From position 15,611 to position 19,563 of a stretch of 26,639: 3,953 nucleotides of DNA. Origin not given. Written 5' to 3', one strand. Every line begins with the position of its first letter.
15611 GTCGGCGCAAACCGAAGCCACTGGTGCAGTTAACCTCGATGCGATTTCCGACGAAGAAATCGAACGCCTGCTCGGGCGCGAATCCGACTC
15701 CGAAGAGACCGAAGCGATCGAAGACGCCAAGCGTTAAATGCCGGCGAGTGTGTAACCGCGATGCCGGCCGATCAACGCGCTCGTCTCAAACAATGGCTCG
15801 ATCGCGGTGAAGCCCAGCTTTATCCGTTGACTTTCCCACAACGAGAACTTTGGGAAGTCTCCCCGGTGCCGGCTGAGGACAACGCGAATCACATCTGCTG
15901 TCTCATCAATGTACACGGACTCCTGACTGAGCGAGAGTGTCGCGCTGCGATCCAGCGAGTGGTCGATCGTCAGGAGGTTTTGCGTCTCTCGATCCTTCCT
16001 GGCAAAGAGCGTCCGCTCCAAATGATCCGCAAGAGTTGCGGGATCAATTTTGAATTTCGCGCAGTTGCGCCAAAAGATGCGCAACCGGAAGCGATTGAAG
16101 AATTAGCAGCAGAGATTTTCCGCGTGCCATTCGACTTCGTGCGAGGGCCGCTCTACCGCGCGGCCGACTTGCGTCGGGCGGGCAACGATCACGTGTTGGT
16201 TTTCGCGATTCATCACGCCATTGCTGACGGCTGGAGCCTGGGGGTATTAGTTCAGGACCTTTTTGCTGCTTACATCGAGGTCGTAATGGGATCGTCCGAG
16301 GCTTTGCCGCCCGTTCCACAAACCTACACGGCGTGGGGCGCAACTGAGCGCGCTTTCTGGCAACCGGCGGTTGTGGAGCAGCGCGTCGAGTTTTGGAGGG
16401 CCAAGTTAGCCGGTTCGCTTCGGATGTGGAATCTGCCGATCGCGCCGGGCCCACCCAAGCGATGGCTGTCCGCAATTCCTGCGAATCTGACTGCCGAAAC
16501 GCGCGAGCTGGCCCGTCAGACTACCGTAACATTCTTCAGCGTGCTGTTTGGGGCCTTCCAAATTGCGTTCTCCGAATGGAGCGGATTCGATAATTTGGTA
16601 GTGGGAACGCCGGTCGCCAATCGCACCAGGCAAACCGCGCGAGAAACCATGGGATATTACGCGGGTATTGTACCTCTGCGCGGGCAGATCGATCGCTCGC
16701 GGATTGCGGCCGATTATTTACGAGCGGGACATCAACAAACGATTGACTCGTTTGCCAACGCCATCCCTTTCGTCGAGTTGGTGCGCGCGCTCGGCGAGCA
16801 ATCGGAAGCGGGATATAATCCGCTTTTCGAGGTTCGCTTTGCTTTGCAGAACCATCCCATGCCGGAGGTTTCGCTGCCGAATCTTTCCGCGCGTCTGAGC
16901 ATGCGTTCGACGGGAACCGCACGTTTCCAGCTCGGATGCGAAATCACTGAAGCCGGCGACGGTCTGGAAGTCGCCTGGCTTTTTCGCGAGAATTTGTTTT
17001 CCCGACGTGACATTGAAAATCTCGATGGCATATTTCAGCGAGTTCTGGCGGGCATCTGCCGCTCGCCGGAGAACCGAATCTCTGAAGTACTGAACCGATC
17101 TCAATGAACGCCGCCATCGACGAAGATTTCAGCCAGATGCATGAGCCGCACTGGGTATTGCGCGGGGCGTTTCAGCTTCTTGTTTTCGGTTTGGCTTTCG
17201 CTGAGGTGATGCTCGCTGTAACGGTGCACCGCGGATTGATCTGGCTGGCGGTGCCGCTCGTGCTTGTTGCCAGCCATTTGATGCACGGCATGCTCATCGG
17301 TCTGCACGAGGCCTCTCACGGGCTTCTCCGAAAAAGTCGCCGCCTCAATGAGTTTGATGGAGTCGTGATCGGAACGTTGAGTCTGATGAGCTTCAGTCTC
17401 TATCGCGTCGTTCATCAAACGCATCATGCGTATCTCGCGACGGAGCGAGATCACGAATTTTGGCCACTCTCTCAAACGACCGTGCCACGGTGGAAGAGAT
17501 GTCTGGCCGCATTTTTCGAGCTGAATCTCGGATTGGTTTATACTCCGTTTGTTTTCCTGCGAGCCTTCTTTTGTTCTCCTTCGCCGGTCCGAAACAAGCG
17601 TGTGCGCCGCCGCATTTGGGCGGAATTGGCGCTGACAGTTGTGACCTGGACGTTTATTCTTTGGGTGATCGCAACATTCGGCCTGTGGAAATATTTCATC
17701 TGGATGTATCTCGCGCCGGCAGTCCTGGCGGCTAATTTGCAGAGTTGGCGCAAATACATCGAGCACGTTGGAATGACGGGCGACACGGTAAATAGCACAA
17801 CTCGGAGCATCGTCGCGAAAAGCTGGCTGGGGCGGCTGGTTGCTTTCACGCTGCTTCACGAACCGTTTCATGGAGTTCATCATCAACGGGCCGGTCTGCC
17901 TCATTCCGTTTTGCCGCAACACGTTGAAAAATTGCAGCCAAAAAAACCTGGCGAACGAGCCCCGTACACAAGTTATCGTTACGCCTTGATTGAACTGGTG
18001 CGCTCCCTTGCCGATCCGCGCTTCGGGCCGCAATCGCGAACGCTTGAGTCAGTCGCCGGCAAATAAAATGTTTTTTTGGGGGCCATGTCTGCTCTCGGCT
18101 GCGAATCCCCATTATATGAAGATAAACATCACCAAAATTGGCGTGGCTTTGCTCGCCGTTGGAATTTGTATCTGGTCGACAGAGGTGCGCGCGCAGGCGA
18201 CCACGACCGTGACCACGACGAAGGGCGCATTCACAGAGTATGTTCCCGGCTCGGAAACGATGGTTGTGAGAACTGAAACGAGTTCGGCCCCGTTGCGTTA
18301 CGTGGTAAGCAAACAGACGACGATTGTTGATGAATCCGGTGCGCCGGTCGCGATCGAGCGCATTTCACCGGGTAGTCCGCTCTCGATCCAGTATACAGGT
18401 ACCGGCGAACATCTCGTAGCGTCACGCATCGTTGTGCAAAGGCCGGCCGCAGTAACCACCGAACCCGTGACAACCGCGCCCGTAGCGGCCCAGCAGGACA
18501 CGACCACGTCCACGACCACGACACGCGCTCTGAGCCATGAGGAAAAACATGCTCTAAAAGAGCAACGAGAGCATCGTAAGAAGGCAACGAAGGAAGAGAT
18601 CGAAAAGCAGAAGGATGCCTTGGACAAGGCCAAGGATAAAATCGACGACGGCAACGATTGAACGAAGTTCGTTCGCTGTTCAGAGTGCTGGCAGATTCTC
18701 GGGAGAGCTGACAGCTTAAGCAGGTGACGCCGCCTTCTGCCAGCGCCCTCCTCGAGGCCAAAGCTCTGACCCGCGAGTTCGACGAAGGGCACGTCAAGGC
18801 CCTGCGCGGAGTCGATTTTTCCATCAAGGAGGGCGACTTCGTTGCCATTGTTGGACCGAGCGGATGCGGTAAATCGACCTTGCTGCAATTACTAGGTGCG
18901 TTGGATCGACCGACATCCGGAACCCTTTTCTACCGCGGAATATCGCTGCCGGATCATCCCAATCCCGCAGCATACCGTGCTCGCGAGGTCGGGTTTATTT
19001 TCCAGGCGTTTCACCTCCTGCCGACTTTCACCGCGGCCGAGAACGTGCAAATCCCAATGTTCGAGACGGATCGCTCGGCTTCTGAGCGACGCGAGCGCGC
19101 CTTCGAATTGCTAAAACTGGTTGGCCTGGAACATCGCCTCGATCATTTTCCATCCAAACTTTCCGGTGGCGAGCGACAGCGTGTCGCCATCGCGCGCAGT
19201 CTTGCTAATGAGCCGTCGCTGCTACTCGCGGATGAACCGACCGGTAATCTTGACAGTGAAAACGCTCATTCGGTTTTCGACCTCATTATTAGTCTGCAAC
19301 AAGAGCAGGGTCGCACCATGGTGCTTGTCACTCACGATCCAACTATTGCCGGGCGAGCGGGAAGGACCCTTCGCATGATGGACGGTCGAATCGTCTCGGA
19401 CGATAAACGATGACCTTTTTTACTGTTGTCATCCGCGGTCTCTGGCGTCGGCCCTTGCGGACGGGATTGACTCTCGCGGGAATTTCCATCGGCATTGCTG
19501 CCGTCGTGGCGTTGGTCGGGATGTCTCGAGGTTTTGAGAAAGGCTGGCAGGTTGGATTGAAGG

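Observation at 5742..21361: Orphan PKS system: amidotransferase + methylating highly reducing PKS + free C domain + desaturase + ABC/LolA-like export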

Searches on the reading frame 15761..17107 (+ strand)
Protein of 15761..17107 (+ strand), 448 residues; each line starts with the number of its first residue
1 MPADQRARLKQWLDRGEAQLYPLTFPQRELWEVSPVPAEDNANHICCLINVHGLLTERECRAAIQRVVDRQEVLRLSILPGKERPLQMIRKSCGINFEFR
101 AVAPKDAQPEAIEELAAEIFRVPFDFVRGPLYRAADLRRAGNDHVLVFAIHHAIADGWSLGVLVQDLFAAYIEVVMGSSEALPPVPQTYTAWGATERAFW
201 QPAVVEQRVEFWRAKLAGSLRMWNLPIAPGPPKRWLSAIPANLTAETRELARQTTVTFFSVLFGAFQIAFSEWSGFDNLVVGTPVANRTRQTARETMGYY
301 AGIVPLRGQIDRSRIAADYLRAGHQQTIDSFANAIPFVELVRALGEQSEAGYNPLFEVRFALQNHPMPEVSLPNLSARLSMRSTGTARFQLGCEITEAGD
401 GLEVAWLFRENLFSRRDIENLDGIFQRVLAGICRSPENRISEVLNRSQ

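Call 3: search_protein_families(library=pfam, proteins=[window:15761-17107:+])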
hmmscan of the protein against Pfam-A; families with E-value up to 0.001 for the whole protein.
window:15761-17107:+ (448 aa): 1 family
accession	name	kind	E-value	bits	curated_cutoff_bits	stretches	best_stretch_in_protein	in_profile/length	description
PF00668.25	Condensation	-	1.6e-63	215.4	30.6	1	19-443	3-444/456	Condensation domain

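Call 5: search_protein_families(library=ncbifam, proteins=[window:15761-17107:+], max_evalue=0.01)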
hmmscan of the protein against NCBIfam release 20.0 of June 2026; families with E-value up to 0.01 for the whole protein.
window:15761-17107:+ (448 aa): 9 families
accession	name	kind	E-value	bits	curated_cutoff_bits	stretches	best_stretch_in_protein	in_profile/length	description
NF004282.0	PRK05691.1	subfamily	1.3e-51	174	4090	1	19-443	674-1107/4334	non-ribosomal peptide synthase/polyketide synthase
NF047350.1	aureusi_NRPS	equivalog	6.8e-21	73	2500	1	19-445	993-1410/2373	aureusimine non-ribosomal peptide synthetase AusA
NF038078.1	NRPS_MxcG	equivalog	1.4e-12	45.8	2300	1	21-313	5-298/1442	myxochelin non-ribosomal peptide synthetase MxcG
NF006787.0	PRK09294.1-1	subfamily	5.3e-05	22.3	396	1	112-293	79-267/420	acyltransferase PapA5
NF041803.1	NRPS_SolG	exception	0.00019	19.1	2200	1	61-360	152-449/1163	solanimycin non-ribosomal peptide synthetase SolG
NF006790.0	PRK09294.1-4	equivalog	0.00075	18.4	716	1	141-187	108-155/418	phthiocerol/phthiodiolone dimycocerosyl transferase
NF006788.0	PRK09294.1-2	equivalog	0.0011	17.9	539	1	138-188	112-159/422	phthiocerol/phthiodiolone dimycocerosyl transferase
NF006789.0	PRK09294.1-3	equivalog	0.0038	16.1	873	1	148-186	114-153/410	acyltransferase PapA5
TIGR02946.1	acyl_WS_DGAT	subfamily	0.0092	14.9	309.95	0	104-170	89-155/453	wax ester/triacylglycerol synthase family O-acyltransferase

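Call 9: find_homologous_proteins(query=window:15761-17107:+)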
Query window:15761-17107:+ (448 aa): 2050 proteins with E <= 0.001 among 8000 candidates; the best 120 are listed.
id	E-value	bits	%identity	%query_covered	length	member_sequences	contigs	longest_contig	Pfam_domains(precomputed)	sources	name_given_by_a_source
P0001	1.2e-289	978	96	100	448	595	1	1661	PF00668.26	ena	-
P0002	4.7e-277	937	91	100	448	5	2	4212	PF00668.26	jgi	jgi:hypothetical protein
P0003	6.5e-276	933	91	100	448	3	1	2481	PF00668.26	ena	-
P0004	1.2e-275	932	91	100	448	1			PF00668.26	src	-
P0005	7.0e-275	930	90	100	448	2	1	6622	PF00668.26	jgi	jgi:hypothetical protein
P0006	8.6e-271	916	90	100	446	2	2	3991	PF00668.26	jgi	jgi:hypothetical protein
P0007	4.5e-268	907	88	100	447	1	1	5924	PF00668.26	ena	-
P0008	1.9e-267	905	88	100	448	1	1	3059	PF00668.26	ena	-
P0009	4.1e-265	898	86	100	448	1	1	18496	PF00668.26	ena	-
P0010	1.4e-264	896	86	100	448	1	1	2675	PF00668.26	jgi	jgi:hypothetical protein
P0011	2.4e-263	892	86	100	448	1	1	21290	PF00668.26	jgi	jgi:condensation domain-containing protein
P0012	4.3e-262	888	86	100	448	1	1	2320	PF00668.26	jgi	jgi:Condensation domain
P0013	1.3e-260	883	85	100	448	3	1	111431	PF00668.26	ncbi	ncbi:MAG: hypothetical protein QOG67_2188 [Verrucomicrobiota bacterium]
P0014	1.4e-259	879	85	100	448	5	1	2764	PF00668.26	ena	-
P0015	2.1e-259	879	85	100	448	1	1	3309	PF00668.26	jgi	jgi:Condensation domain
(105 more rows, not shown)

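Call 11: find_related_loci(query=window:15761-17107:+, collection=genome_contigs, flank=10000)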
Query window:15761-17107:+ (448 aa) in genome_contigs; peptide patterns used: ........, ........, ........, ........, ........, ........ (x = any residue, [..] = any of these).
598 stretches matched a pattern (row limit reached: there are more); 536 encode a relative of the query (tblastn E <= 1e-3); the best 80 are kept; 80 distinct loci.
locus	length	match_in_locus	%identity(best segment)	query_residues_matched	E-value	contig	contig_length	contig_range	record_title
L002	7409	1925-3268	98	1-448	0e+0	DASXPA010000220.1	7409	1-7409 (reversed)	MAG TPA_asm: Chthoniobacterales bacterium isolate SMAG_U5396 k141_3991172, whole genome shotgun sequence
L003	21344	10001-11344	94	1-448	0e+0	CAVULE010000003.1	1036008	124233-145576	MAG: uncultured Verrucomicrobiae bacterium isolate MFD06526.bin.1.139 genome assembly, contig: contig_1354, whole genome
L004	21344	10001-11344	94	1-448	0e+0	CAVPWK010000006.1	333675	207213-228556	MAG: uncultured Verrucomicrobiae bacterium isolate MFD00392.bin.2.120 genome assembly, contig: contig_19674, whole genom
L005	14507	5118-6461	93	1-448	0e+0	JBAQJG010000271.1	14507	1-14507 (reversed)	MAG: Chthoniobacterales bacterium isolate MFD06573_ilm_asm_bin11 k127_11420, whole genome shotgun sequence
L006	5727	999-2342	93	1-448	0e+0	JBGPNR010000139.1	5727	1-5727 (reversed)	MAG: Candidatus Udaeobacter sp. isolate OBJ_0618_7090110_21 k141_3027904_length_5727_cov_10.0000, whole genome shotgun s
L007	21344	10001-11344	84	1-448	0e+0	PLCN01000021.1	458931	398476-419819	MAG: Spartobacteria bacterium isolate palsa_1413 73.20111000_P3D.5_contig_16, whole genome shotgun sequence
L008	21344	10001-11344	83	1-448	0e+0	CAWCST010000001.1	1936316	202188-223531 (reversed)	MAG: uncultured Verrucomicrobiae bacterium isolate MFD03346.bin.2.98 genome assembly, contig: contig_14747, whole genome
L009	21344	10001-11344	81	1-448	0e+0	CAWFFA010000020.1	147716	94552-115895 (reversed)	MAG: uncultured Verrucomicrobiae bacterium isolate MFD05521.bin.2.89 genome assembly, contig: contig_65444, whole genome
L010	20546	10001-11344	81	1-448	0e+0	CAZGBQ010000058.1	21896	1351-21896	MAG TPA_asm: uncultured Acidobacteriaceae bacterium isolate binchicken_co185_171 genome assembly, contig: NODE_3130_leng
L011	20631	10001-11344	81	1-448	0e+0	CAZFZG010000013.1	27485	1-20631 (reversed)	MAG TPA_asm: uncultured Chthoniobacteraceae bacterium isolate SRP273308_co1_276 genome assembly, contig: NODE_1697_lengt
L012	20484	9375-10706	80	1-446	0e+0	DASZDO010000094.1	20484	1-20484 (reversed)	MAG TPA_asm: Chthoniobacterales bacterium isolate SMAG_U6470 k141_623992, whole genome shotgun sequence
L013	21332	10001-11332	80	1-446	0e+0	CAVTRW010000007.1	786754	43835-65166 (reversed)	MAG: uncultured Verrucomicrobiae bacterium isolate MFD00822.bin.2.98 genome assembly, contig: contig_44533, whole genome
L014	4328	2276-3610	79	1-448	0e+0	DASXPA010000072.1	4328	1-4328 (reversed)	MAG TPA_asm: Chthoniobacterales bacterium isolate SMAG_U5396 k141_5037210, whole genome shotgun sequence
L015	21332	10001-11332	80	1-446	0e+0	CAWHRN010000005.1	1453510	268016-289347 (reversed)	MAG: uncultured Verrucomicrobiae bacterium isolate MFD05841.bin.1.229 genome assembly, contig: contig_29679, whole genom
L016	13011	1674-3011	78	1-448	0e+0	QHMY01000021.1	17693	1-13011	MAG: Verrucomicrobia bacterium isolate AV89 14_0903_02_30cm_scaffold_3070_curated, whole genome shotgun sequence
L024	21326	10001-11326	73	1-443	0e+0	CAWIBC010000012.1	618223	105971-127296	MAG: uncultured Verrucomicrobiae bacterium isolate MFD01275.bin.2.126 genome assembly, contig: contig_2229, whole genome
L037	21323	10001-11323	61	1-439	0e+0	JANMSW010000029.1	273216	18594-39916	MAG: Spartobacteria bacterium isolate SOY_29_metabat_334 SOY_29_k141_91005, whole genome shotgun sequence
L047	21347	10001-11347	60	1-445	0e+0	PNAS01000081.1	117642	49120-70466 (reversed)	MAG: Spartobacteria bacterium isolate palsa_1395 73.20110800_P1D.8_contig_1330, whole genome shotgun sequence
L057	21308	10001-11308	62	1-437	1e-179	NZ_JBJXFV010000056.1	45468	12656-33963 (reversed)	MAG: Prosthecobacter sp. isolate F1F2.bin.412 k127_3207888, whole genome shotgun sequence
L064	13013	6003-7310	61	1-437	1e-177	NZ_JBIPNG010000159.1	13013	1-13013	MAG: Prosthecobacter sp. isolate ME2018-04-20_3300034022_group8_bin2 Rohwer_bin2786_scaffold_2925_c1, whole genome shotg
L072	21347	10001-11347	59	1-445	8e-176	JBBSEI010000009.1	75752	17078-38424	MAG: Chthoniobacterales bacterium isolate LS1_sbin.4 LS1_sbin.4_K_1274949_L_75752_cov_21.9122, whole genome shotgun sequ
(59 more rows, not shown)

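Call 30: search_protein_representatives(protein=window:15761-17107:+)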
Query: 448 residues. Proteins with E-value up to 0.001 (for the whole library): 92060; up to 1e-10: 67560; up to 1e-30: 30049. The best 150 are listed.
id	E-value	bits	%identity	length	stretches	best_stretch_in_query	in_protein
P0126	0.0e+00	1058.8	30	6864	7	20-439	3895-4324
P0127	0.0e+00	1031.0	30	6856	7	21-441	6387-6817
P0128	0.0e+00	1009.0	31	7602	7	15-443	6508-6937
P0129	2.5e-279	942.7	27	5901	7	18-442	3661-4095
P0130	1.1e-278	940.7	27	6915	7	17-443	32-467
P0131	1.1e-273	924.1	28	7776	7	9-443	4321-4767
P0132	7.7e-272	918.0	28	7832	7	14-442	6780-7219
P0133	1.5e-265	897.3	29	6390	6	3-442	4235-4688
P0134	6.4e-264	891.9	25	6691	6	22-442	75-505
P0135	1.6e-261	884.0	26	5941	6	17-441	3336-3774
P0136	8.7e-258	871.7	26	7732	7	24-439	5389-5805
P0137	2.3e-257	870.4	30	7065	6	18-442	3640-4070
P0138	3.0e-257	869.9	29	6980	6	6-444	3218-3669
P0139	2.8e-256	866.8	27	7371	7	20-439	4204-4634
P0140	6.1e-256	865.7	27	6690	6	19-440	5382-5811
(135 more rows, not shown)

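Call 56: search_protein_families(library=pfam, proteins=[L057:12255-13850:+, L064:8257-9864:+, L072:13040-14149:+, L037:2-1798:+, L024:12274-13026:+, L047:524-949:+, L047:1030-1494:+], max_evalue=0.01)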
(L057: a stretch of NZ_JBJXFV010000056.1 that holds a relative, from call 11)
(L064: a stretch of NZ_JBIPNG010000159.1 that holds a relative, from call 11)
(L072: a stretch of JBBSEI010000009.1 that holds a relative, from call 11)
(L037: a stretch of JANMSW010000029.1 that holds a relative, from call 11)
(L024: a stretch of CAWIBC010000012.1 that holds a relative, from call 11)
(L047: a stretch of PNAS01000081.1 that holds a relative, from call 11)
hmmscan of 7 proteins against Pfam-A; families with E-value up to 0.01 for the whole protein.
L057:12255-13850:+ (531 aa): 5 families
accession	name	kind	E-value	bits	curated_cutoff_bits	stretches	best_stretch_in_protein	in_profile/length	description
PF12697.13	Abhydrolase_6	-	7.5e-08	33.7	26.3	1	252-448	1-147/217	Alpha/beta hydrolase family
PF07819.20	PGAP1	-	6e-06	26.6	24.3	1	318-345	86-113/233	PGAP1-like alpha/beta domain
PF24096.1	DUF7379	-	0.00016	22.1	33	0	380-413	98-131/191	Domain of unknown function (DUF7379)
PF05057.20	DUF676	-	0.002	18.1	20.3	0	321-403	76-134/217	Putative serine esterase (DUF676)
PF12146.15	Hydrolase_4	-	0.0029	17.4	27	1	320-362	76-114/239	Serine aminopeptidase, S33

L064:8257-9864:+ (535 aa): 2 families
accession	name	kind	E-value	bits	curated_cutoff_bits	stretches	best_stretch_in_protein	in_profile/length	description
PF12697.13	Abhydrolase_6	-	1.1e-06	30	26.3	1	256-457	1-178/217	Alpha/beta hydrolase family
PF07819.20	PGAP1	-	2.6e-05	24.5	24.3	1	326-346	90-110/233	PGAP1-like alpha/beta domain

L072:13040-14149:+ (369 aa): 0 families

L037:2-1798:+ (598 aa): 3 families
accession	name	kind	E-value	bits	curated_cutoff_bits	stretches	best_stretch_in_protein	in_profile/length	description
PF00176.29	SNF2-rel_dom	-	1.3e-70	238.2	24.9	1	147-422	1-290/290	SNF2-related domain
PF00271.37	Helicase_C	-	6.7e-25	87.9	23.5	1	434-543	2-110/110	Helicase conserved C-terminal domain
PF04851.21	ResIII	-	1.7e-05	25.3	22.5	1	143-294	3-163/164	Type III restriction enzyme, res subunit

L024:12274-13026:+ (250 aa): 2 families
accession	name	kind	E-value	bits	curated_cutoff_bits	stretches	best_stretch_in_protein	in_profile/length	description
PF02413.22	Caudo_TAP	-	0.0011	19.5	22.1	1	158-244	23-108/131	Caudovirales tail fibre assembly protein, lambda gpK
PF21827.1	New_glue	-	0.0033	17.6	31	1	157-226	20-90/94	New glue protein family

L047:524-949:+ (141 aa): 0 families

L047:1030-1494:+ (154 aa): 0 families

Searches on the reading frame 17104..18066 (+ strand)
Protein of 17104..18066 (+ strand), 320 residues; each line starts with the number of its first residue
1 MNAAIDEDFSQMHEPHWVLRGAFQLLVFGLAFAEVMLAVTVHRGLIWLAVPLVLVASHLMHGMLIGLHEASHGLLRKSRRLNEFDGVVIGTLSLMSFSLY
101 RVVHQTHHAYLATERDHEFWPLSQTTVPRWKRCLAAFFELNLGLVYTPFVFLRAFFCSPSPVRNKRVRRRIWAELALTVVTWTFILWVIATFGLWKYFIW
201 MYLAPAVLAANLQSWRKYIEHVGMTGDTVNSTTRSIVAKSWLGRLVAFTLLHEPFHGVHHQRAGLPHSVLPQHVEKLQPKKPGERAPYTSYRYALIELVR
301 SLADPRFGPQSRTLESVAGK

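Call 3: search_protein_families(library=pfam, proteins=[window:17104-18066:+])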
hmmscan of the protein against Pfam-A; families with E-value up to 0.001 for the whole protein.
window:17104-18066:+ (320 aa): 1 family
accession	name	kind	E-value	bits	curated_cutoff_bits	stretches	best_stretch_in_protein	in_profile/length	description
PF00487.30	FA_desaturase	-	1.3e-30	107.5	29.7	1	47-291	3-252/253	Fatty acid desaturase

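Call 5: search_protein_families(library=ncbifam, proteins=[window:17104-18066:+], max_evalue=0.01)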
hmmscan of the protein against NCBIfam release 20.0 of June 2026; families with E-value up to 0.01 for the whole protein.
window:17104-18066:+ (320 aa): 3 families
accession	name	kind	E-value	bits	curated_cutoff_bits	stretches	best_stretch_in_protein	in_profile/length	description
NF041365.1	GntB_guanitoxin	equivalog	2.2e-09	37.1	380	1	37-272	37-273/308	guanitoxin biosynthesis L-arginine gamma (S) hydroxylase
NF045690.1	BCarotKetCrtW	equivalog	8.4e-07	28.5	350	1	34-130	42-140/257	beta-carotene ketolase CrtW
NF052548.1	FAdesatDesABac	equivalog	1.8e-05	24.1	500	1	45-222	50-230/328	Delta(5) desaturase DesA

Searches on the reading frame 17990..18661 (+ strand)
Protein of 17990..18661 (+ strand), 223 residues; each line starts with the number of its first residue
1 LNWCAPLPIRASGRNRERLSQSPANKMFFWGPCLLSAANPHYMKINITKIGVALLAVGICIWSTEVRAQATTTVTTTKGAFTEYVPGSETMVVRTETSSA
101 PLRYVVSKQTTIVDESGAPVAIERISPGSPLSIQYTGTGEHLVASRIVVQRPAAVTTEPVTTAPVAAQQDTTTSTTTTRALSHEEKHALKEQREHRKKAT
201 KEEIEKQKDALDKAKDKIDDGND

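Call 3: search_protein_families(library=pfam, proteins=[window:17990-18661:+])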
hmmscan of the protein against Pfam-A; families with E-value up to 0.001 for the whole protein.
window:17990-18661:+ (223 aa): 0 families

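Call 5: search_protein_families(library=ncbifam, proteins=[window:17990-18661:+], max_evalue=0.01)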
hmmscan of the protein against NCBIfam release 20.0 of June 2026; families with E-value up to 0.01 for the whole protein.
window:17990-18661:+ (223 aa): 1 family
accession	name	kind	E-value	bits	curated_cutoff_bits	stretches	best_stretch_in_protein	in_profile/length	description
NF033761.1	gliding_GltJ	equivalog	0.004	16.3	450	1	51-218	380-544/671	adventurous gliding motility protein GltJ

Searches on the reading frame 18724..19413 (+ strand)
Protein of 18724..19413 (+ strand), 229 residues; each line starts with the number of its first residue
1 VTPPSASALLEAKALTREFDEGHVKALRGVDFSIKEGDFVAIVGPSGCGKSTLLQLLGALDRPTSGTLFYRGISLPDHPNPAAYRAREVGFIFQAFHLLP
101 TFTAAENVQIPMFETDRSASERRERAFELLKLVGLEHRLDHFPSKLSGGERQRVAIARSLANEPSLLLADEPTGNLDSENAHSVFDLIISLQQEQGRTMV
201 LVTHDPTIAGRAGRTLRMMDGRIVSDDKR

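Call 3: search_protein_families(library=pfam, proteins=[window:18724-19413:+])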
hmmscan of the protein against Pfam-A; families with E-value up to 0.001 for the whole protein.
window:18724-19413:+ (229 aa): 6 families
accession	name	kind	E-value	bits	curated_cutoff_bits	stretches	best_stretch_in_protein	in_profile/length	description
PF00005.33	ABC_tran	-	4.3e-35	121.7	25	1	27-173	1-136/137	ABC transporter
PF13304.12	AAA_21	-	9.7e-08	32.8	27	0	39-80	1-55/304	AAA domain, putative AbiEii toxin, Type IV TA system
PF02463.25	SMC_N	-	8.6e-06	25.8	40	0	143-217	134-210/220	RecF/RecN/SMC N terminal domain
PF13191.12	AAA_16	-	0.00065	20.7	32.6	0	36-172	23-104/167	AAA ATPase domain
PF13555.12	AAA_29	-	0.00078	19.6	27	0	29-54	14-39/61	P-loop containing region of AAA domain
PF13401.12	AAA_22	-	0.00096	19.9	27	0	37-62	5-30/130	AAA domain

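Call 5: search_protein_families(library=ncbifam, proteins=[window:18724-19413:+], max_evalue=0.01)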
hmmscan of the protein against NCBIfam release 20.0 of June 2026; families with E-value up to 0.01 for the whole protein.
window:18724-19413:+ (229 aa): 197 families (the best 25 are shown)
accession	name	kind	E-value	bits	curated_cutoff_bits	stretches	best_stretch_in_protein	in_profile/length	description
TIGR02211.1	LolD_lipo_ex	equivalog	1.3e-73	247.2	307.75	1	9-224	1-220/221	lipoprotein-releasing ABC transporter ATP-binding protein LolD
NF008639.0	PRK11629.1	equivalog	5.2e-73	245.3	360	1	7-224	4-225/234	lipoprotein-releasing ABC transporter ATP-binding protein LolD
NF007879.0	PRK10584.1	equivalog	6.2e-62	209.3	336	1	7-224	4-225/228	putative ABC transporter ATP-binding protein YbbA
NF007826.0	PRK10535.1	equivalog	9.5e-62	209.2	966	1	7-227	2-225/648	macrolide ABC transporter ATP-binding protein/permease MacB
TIGR02673.1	FtsE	equivalog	4e-56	190.1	264.85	1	13-221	5-213/214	cell division ATP-binding protein FtsE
TIGR02982.1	heterocyst_DevA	subfamily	8.6e-56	189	295.8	1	14-223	6-219/220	ABC exporter ATP-binding subunit, DevA family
TIGR03608.1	L_ocin_972_ABC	subfamily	1.3e-54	184.8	254.85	1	24-217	11-205/206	putative bacteriocin export ABC transporter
NF038007.1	ABC_ATP_DarD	equivalog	3.1e-53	180.5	375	1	24-223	18-218/218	darobactin export ABC transporter ATP-binding protein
NF007027.0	PRK09493.1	equivalog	2.1e-51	174.6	379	1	11-227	3-218/240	glutamine ABC transporter ATP-binding protein GlnQ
TIGR03265.1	PhnT2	equivalog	1.3e-50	172.6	457.7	1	9-209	4-198/353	putative 2-aminoethylphosphonate ABC transporter ATP-binding protein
TIGR01186.1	proV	subfamily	2.7e-47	161.7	326.6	1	22-224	4-209/363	betaine/proline/choline family ABC transporter ATP-binding protein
NF040933.2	ABC_arch_GlcV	equivalog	1.1e-45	156.1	450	1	12-207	5-203/357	glucose ABC transporter ATP-binding protein GlcV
NF008428.0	PRK11264.1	equivalog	1.4e-44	152.3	406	1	10-226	4-225/250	L-cystine ABC transporter ATP-binding protein TcyN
TIGR00968.1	3a0106s01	subfamily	2.4e-44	151.7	342.75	1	22-223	11-209/237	sulfate ABC transporter ATP-binding protein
TIGR02315.1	ABC_phnC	equivalog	4e-44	150.9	266.1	1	10-228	2-229/243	phosphonate ABC transporter ATP-binding protein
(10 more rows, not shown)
